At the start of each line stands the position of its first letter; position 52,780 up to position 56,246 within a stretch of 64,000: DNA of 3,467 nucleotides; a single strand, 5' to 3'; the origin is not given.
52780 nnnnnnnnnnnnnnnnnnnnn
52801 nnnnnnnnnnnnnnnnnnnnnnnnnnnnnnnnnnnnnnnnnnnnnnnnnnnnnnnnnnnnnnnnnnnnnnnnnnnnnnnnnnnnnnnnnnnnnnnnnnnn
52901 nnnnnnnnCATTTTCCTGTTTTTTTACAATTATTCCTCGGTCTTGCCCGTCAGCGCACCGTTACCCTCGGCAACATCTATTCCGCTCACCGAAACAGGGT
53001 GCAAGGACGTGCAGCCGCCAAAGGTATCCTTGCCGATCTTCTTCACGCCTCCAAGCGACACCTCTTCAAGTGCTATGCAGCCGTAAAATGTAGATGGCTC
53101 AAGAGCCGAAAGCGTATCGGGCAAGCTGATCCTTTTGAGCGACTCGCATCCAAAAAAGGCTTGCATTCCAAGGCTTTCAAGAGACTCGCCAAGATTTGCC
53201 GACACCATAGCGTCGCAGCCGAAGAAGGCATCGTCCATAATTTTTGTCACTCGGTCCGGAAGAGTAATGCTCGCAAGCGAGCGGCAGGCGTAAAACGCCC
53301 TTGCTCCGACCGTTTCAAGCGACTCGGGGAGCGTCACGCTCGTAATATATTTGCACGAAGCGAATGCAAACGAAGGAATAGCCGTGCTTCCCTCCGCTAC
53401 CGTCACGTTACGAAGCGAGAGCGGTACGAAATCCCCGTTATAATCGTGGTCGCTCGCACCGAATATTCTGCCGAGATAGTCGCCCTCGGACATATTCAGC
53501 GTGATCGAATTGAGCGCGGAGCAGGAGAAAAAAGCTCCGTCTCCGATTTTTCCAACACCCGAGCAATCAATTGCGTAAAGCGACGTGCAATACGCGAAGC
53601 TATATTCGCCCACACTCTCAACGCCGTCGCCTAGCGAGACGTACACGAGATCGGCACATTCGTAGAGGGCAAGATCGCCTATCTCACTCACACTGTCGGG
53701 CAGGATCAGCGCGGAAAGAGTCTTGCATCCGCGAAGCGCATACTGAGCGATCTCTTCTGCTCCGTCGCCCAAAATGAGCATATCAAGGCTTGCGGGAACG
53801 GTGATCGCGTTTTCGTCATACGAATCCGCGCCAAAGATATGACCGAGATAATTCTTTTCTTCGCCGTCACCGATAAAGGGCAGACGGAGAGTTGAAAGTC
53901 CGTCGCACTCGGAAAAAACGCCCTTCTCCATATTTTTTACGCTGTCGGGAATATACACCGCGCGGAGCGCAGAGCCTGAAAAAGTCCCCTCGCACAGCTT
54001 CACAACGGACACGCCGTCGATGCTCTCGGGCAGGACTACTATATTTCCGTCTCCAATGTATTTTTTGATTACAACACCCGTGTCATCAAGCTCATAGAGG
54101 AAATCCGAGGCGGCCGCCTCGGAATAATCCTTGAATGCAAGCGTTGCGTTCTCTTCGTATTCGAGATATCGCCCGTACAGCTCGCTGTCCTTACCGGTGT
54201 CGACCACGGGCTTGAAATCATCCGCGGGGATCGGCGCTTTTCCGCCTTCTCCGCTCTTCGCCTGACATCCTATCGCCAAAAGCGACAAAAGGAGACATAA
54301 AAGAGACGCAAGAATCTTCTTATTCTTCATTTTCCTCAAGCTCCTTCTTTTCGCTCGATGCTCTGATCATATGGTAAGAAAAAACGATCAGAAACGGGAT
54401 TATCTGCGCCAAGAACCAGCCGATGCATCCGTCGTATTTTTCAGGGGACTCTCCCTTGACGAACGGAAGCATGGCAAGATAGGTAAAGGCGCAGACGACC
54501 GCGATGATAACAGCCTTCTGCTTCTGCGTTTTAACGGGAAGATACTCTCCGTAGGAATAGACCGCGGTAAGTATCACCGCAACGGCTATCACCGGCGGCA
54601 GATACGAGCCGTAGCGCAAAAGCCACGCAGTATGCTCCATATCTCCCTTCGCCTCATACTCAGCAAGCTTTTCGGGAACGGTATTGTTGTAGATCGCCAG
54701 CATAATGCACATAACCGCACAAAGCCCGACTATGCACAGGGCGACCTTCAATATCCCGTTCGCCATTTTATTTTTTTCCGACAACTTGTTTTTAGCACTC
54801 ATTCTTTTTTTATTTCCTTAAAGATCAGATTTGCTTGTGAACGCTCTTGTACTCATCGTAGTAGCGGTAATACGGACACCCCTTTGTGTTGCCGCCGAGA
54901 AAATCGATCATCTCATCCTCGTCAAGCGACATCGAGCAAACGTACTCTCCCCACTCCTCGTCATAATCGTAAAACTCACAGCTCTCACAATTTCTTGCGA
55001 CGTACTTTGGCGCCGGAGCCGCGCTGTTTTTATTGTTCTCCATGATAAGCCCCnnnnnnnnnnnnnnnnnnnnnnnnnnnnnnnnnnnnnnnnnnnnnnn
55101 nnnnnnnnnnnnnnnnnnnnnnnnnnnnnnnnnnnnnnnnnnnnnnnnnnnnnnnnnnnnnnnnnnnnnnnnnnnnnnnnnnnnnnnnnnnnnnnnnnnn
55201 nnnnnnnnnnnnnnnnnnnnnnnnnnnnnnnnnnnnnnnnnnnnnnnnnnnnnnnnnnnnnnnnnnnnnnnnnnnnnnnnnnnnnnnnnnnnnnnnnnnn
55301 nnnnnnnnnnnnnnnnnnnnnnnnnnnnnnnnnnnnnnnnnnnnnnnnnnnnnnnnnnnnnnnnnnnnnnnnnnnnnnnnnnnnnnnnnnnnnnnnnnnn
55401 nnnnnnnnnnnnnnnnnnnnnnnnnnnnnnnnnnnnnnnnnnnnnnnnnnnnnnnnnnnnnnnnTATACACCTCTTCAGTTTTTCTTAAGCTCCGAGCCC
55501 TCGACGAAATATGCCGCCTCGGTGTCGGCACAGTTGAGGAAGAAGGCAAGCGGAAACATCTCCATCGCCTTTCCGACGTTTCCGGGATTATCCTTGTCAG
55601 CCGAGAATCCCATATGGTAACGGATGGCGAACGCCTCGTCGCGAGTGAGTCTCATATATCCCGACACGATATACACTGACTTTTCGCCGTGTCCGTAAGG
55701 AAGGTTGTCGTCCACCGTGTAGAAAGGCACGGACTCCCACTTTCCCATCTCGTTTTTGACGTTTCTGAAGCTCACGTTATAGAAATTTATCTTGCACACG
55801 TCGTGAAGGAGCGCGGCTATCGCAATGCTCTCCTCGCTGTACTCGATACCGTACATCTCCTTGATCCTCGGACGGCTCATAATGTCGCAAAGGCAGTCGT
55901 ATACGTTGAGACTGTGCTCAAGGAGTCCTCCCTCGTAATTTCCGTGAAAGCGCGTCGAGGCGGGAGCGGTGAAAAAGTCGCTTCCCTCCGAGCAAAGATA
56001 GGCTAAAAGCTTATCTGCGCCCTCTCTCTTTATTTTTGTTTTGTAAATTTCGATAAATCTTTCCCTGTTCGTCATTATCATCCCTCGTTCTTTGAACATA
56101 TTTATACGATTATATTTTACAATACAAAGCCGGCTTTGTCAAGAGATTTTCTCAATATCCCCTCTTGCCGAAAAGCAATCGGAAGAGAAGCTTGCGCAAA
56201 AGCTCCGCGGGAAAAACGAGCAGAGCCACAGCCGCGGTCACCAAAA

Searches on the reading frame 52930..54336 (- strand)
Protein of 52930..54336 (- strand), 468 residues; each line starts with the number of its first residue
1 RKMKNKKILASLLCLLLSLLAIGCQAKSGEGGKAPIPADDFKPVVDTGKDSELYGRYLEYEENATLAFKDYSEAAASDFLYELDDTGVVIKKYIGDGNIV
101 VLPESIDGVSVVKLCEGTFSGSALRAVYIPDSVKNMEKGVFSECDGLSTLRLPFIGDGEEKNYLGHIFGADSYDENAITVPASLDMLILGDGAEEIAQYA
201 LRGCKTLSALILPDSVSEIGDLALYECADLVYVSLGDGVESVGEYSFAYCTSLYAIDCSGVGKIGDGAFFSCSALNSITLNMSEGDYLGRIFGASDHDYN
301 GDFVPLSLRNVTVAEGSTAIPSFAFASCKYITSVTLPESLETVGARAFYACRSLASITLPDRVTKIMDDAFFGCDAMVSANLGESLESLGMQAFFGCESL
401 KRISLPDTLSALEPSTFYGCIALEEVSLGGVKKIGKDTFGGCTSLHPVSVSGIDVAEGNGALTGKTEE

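Call 6: search_protein_families(library=pfam, proteins=[window:52930-54336:-], max_evalue=0.001)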
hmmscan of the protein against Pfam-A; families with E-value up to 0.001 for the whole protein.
window:52930-54336:- (468 aa): 2 families
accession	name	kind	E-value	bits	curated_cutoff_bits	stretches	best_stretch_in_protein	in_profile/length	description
PF13306.12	LRR_5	-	1.2e-57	193.7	27.7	3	183-281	12-109/127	BspA type Leucine rich repeat region (6 copies)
PF13855.12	LRR_8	-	6.5e-09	35.9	27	0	385-429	12-57/61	Leucine rich repeat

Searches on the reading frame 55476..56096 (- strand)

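Call 68: search_protein_families(library=pfam, proteins=[window:55476-56096:-], max_evalue=0.00001)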
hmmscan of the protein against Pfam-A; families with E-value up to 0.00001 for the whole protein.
window:55476-56096:- (206 aa): 1 family
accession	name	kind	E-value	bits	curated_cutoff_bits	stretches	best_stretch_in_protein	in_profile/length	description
PF01966.28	HD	-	3.1e-06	27.9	22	1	59-183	2-103/116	HD domain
